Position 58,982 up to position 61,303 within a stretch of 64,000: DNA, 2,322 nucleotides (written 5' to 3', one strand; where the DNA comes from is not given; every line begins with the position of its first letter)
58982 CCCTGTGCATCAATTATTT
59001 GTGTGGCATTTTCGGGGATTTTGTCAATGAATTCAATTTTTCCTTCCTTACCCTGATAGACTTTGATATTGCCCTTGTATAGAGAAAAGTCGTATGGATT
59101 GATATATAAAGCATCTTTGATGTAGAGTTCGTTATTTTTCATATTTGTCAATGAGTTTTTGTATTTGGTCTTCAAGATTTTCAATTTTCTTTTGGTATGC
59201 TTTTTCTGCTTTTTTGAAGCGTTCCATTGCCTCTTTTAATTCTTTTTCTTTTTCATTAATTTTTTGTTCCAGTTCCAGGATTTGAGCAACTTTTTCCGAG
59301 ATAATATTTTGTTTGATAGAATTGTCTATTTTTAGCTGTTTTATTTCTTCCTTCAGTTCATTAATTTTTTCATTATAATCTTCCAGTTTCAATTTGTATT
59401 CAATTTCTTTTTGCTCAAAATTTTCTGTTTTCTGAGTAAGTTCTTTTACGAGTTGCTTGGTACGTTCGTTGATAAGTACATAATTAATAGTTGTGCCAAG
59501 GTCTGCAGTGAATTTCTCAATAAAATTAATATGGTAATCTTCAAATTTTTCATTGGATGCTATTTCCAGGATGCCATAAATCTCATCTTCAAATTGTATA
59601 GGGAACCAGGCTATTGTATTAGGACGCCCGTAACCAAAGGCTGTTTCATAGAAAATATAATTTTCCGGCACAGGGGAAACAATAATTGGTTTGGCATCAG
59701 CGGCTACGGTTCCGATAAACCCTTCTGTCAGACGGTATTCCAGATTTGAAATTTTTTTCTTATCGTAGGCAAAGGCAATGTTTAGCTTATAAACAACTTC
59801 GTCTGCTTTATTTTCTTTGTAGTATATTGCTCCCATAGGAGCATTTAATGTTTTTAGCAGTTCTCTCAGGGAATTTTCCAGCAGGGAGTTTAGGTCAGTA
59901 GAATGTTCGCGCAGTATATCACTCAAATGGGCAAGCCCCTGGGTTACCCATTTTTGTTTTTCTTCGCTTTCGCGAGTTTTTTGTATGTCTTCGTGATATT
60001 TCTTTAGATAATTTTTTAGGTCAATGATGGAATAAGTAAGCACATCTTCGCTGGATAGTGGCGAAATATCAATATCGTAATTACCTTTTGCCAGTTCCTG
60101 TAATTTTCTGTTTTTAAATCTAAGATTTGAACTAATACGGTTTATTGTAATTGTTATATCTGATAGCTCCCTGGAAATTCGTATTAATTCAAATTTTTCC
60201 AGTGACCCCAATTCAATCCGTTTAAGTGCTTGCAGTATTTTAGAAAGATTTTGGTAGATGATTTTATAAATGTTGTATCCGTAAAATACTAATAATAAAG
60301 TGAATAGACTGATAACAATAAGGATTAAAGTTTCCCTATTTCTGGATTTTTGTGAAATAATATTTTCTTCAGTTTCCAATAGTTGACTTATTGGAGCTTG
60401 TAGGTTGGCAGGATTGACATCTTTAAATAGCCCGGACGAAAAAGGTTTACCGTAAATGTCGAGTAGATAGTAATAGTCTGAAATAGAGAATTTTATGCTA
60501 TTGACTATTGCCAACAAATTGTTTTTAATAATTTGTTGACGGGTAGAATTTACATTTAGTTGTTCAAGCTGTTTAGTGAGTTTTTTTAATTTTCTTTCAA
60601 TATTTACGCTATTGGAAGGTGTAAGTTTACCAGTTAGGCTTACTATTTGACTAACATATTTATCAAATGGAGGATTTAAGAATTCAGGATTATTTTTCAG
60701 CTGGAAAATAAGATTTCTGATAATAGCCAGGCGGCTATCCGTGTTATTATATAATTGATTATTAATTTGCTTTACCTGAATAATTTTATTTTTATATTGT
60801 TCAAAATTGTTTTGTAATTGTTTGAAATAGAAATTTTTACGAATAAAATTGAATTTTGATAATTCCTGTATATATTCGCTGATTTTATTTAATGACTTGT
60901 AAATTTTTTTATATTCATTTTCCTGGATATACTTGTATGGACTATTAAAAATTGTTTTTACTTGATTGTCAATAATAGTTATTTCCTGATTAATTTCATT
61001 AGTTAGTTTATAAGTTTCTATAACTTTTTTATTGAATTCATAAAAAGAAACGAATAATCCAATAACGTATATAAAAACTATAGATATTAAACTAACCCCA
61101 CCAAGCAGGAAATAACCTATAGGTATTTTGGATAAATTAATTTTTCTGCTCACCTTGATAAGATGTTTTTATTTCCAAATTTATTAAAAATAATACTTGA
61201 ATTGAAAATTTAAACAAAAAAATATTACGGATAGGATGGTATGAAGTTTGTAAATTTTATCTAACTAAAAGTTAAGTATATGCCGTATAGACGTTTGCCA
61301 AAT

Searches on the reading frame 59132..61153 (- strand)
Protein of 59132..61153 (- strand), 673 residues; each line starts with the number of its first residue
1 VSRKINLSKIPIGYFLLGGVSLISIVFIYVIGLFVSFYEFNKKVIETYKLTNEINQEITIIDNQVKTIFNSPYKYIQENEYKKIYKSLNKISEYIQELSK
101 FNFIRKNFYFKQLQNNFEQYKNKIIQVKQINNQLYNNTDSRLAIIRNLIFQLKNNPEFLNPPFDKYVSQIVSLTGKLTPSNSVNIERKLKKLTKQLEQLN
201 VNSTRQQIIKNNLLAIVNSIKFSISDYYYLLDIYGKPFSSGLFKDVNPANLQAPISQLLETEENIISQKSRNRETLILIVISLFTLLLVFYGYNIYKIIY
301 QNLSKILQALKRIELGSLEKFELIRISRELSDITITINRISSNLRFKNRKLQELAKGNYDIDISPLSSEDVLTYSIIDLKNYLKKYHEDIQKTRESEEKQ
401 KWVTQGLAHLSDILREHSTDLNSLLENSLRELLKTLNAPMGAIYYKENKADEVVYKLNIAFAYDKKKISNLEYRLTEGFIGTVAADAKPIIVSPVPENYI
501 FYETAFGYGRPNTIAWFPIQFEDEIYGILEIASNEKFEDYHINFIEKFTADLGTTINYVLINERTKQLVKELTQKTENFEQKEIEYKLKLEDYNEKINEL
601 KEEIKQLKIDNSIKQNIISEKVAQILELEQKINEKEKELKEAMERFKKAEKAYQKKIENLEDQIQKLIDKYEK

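Call 102: search_protein_families(library=pfam, proteins=[window:59132-61153:-], max_evalue=0.0001)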
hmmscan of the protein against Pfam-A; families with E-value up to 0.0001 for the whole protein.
window:59132-61153:- (673 aa): 2 families
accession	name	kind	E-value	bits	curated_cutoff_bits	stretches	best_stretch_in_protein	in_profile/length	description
PF13185.12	GAF_2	-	3.2e-12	47.3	28.6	1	419-556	2-135/136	GAF domain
PF01590.32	GAF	-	5.8e-09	37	22.4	1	420-556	1-133/133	GAF domain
